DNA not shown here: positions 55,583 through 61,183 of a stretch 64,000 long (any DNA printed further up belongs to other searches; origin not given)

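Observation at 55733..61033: Single-gene double-lipase / macro-like / caspase-like (CHAT) protein: candidate self-contained protease-activated signalling or defence system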

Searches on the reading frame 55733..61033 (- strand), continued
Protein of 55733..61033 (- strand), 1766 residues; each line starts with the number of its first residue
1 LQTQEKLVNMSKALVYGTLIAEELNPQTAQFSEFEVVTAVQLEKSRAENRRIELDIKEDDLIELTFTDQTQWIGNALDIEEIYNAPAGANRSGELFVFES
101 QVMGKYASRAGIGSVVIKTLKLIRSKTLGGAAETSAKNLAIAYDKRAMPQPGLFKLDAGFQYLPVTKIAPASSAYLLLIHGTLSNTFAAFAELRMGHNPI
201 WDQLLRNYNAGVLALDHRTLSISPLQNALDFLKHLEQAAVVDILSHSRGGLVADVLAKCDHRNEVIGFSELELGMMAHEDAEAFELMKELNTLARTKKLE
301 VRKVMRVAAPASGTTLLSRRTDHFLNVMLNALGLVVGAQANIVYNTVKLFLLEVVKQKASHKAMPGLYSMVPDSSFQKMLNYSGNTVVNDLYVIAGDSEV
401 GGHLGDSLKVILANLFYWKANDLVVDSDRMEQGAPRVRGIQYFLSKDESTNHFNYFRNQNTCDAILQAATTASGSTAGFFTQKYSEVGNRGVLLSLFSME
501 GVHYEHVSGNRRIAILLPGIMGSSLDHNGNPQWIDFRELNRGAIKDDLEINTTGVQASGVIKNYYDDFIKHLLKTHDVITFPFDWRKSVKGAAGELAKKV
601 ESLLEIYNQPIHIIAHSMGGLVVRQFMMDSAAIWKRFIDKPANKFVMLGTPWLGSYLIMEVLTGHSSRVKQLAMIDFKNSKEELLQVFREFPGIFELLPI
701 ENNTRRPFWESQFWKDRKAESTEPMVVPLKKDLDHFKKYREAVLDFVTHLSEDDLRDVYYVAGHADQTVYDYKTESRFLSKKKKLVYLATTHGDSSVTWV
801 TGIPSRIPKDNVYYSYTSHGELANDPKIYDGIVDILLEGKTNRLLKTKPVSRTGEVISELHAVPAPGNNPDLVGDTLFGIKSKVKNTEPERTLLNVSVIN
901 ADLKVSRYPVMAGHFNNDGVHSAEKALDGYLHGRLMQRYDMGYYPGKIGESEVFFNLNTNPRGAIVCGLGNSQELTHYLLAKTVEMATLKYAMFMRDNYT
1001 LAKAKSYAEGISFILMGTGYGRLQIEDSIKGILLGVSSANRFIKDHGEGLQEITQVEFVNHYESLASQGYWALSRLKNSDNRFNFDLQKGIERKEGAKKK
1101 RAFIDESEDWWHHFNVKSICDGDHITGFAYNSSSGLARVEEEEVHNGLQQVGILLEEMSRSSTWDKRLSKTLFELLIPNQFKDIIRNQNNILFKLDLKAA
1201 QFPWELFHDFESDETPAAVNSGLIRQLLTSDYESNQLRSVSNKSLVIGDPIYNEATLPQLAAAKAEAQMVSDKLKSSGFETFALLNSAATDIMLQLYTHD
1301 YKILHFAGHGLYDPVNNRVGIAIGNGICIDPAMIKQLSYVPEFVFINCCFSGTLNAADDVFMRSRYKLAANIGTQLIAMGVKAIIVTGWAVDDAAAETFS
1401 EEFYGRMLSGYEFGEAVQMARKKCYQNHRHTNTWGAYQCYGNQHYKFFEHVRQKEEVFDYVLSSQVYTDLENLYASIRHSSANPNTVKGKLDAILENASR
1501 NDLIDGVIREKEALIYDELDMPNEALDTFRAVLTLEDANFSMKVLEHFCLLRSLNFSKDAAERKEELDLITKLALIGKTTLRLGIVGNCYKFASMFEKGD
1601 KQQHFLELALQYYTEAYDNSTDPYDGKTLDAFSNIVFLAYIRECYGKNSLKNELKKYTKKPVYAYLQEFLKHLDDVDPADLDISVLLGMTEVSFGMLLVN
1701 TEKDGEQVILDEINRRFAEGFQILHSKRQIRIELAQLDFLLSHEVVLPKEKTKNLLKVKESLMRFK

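Call 19: find_related_loci(query=A1, collection=genome_contigs, flank=10000)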
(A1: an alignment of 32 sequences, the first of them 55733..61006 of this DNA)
Query A1 (1757 aa) in genome_contigs; peptide patterns used: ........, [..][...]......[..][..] (x = any residue, [..] = any of these).
600 stretches matched a pattern (row limit reached: there are more); 244 encode a relative of the query (tblastn E <= 1e-3); the best 80 are kept; 80 distinct loci.
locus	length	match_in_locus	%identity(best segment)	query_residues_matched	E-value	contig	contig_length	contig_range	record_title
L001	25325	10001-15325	61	1-1753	0e+0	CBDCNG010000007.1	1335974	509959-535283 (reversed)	MAG: Leeuwenhoekiella sp. isolate 2c9179a1-3414-4041-bac2-b79d5936b035 genome assembly, contig: contig_7, whole genome s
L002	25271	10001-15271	89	1-1757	0e+0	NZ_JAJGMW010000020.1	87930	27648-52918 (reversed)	Leeuwenhoekiella parthenopeia strain Mr9 Scaffold20, whole genome shotgun sequence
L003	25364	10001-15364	47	3-1757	0e+0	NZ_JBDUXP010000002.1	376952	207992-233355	MAG: Dokdonia sp. isolate CB.59.F.A3_113_16 CB_59_F_A3_113_16_000000000002, whole genome shotgun sequence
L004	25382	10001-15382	46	23-1757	0e+0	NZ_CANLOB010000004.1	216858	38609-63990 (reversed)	Uncultured Dokdonia sp. isolate 746.fasta NODE_4, whole genome shotgun sequence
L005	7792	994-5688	36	38-1594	0e+0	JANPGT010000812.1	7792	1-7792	MAG: Chitinophagaceae bacterium isolate VAR_69_metabat_298 VAR_69_k141_3231927, whole genome shotgun sequence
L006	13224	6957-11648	37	44-1594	0e+0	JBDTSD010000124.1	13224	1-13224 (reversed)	MAG: Ginsengibacter sp. isolate cluster3_bin.262 NODE_19473_length_13224_cov_41.333814, whole genome shotgun sequence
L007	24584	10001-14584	35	44-1582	0e+0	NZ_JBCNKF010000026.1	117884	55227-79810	MAG: Chitinophaga sp. isolate SMAGNO16 Contig26, whole genome shotgun sequence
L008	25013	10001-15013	36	28-1678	0e+0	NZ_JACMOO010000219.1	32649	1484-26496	MAG: Ferruginibacter sp. isolate LF-bin-269 FL-bin-269-contig-k141_977906, whole genome shotgun sequence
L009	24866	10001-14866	35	12-1627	0e+0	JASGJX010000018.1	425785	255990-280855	MAG: Chryseolinea sp. isolate 5N518 JMF-2111-06-0005.ont.bin.518_17, whole genome shotgun sequence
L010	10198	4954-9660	35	33-1604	0e+0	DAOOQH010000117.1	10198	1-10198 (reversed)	MAG TPA_asm: Chitinophagaceae bacterium isolate AMR_MDS_2576 NODE_8192_length_10198_cov_6.602977, whole genome shotgun s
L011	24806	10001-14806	35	43-1629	0e+0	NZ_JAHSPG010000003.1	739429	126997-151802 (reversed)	Pinibacter aurantiacus strain MAH-26 platanus_K_17_124_3, whole genome shotgun sequence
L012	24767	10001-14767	36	21-1608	0e+0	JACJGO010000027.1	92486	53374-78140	Flavisolibacter longurius strain BT320 5178.BT320.1_27_BT320.00027_5178.BT320.1, whole genome shotgun sequence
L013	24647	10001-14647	35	33-1607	0e+0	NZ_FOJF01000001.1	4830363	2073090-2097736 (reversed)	Chitinophaga sp. YR573, whole genome shotgun sequence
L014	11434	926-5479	34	28-1543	0e+0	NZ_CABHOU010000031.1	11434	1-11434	MAG: uncultured Chitinophaga sp. isolate Chitinophaga_sp_nbed36b11, whole genome shotgun sequence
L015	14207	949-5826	34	28-1609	0e+0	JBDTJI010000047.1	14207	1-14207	MAG: Ginsengibacter sp. isolate cluster2_bin.5 k127_3722688, whole genome shotgun sequence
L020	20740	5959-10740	34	45-1601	0e+0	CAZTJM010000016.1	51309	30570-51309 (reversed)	MAG TPA_asm: uncultured Limnohabitans sp. isolate SRP329715_co2_239 genome assembly, contig: NODE_1359_length_51309_cov_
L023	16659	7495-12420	34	3-1607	0e+0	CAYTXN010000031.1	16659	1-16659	MAG TPA_asm: uncultured Limnohabitans sp. isolate SRP319275_co6_62 genome assembly, contig: NODE_1385_length_16659_cov_8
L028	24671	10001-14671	33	40-1586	0e+0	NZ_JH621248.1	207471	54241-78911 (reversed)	Aquimarina agarilytica ZC1 Scaffold3, whole genome shotgun sequence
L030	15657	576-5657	30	1-1608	0e+0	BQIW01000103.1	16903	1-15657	MAG: Nitrospirales bacterium NPIRA03 DNA, sequence103, whole genome shotgun sequence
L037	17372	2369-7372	29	142-1733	0e+0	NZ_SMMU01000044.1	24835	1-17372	Azotobacter chroococcum strain DSM 2286 Ga0310512_144, whole genome shotgun sequence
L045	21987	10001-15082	30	1-1609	0e+0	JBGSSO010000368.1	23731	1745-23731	MAG: Nitrospirales bacterium isolate JTS-AC384 k141_2276863, whole genome shotgun sequence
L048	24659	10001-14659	27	20-1609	8e-158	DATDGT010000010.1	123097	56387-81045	MAG TPA_asm: Bryobacteraceae bacterium isolate SMAG_U259 k141_270173, whole genome shotgun sequence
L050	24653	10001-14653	34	45-1578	0e+0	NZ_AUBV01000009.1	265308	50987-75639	Algoriphagus mannitolivorans DSM 15301 G458DRAFT_scaffold00008.8_C, whole genome shotgun sequence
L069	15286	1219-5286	30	102-1438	5e-176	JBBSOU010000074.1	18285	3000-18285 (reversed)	MAG: Lysobacterales bacterium isolate LS6_sbin.39 LS6_sbin.39_K_202457_L_18285_cov_25.6124, whole genome shotgun sequenc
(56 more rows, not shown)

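Call 37: search_protein_families(library=padloc, alignment_id=A4, max_evalue=0.00001)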
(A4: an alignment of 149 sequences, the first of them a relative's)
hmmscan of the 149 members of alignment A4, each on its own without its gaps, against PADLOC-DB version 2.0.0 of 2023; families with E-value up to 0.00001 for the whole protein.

A. member 1, L001:7812-8837:- (342 aa): 0 families

B. families by the number of members that match (of 149 scanned): 43 families (the first 25 are shown)
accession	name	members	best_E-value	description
PDLC05062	PDC-S66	5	1.7e-12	-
PDLC01097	C3a214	2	2e-60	GlgB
PDLC04135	mad3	2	5.9e-32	mads_3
PDLC04134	mad2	2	1.2e-20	mads_2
PDLC02012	SAVED5--SAVED_TIR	2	2.2e-13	-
PDLC02421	Aga_TIR-PNTD1-PNTD2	2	1.5e-08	Class I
PDLC00651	ZorB3|ZorB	2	2.4e-07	MotB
PDLC00609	ZorB1|ZorB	2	6.2e-07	MotB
PDLC00422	ThsB1|ThsB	1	3.7e-35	TIR-like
PDLC00420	ThsB1|ThsB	1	3.8e-22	TIR-like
PDLC00419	ThsB1|ThsB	1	1e-21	TIR-like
PDLC00437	ThsB1|ThsB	1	1.5e-21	TIR-like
PDLC00436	ThsB1|ThsB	1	2.6e-21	TIR-like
PDLC01495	PD_DExK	1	2.1e-19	"CAS-I,CAS-II,CAS-III,CAS-IV,CAS-V,CAS-VI; associated"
PDLC01990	CARF_m8--CARF_Beta-galactosidase_LolE_TM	1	1.6e-18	-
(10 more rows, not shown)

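Call 38: search_protein_families(library=pfam, alignment_id=A4, max_evalue=0.00001)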
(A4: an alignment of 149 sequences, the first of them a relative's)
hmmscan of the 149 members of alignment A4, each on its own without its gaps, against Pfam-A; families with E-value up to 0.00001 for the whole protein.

A. member 1, L001:7812-8837:- (342 aa): 1 family
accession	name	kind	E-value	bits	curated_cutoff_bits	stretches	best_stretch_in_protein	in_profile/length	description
PF04389.22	Peptidase_M28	-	1.5e-42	145.9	21.3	1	115-325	1-190/193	Peptidase family M28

B. families by the number of members that match (of 149 scanned): 136 families (the first 25 are shown)
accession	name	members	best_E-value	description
PF13676.11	TIR_2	8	3.9e-26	TIR domain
PF00072.30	Response_reg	4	3.2e-28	Response regulator receiver domain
PF00365.25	PFK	2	2.5e-111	Phosphofructokinase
PF00128.31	Alpha-amylase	2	3e-100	Alpha amylase, catalytic domain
PF01116.26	F_bP_aldolase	2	3.5e-79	Fructose-bisphosphate aldolase class-II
PF01915.27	Glyco_hydro_3_C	2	1.5e-64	Glycosyl hydrolase family 3 C-terminal domain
PF13561.12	adh_short_C2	2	1.9e-52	Enoyl-(Acyl carrier protein) reductase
PF00106.31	adh_short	2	7e-47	short chain dehydrogenase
PF04389.22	Peptidase_M28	2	1.5e-43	Peptidase family M28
PF01223.29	Endonuclease_NS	2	2e-38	DNA/RNA non-specific endonuclease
PF00933.27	Glyco_hydro_3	2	1.5e-37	Glycosyl hydrolase family 3 N terminal domain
PF00005.33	ABC_tran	2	1.3e-30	ABC transporter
PF00702.32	Hydrolase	2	2.5e-30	haloacid dehalogenase-like hydrolase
PF13419.12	HAD_2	2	9.5e-28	Haloacid dehalogenase-like hydrolase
PF14310.12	Fn3-like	2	5.6e-26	Fibronectin type III-like domain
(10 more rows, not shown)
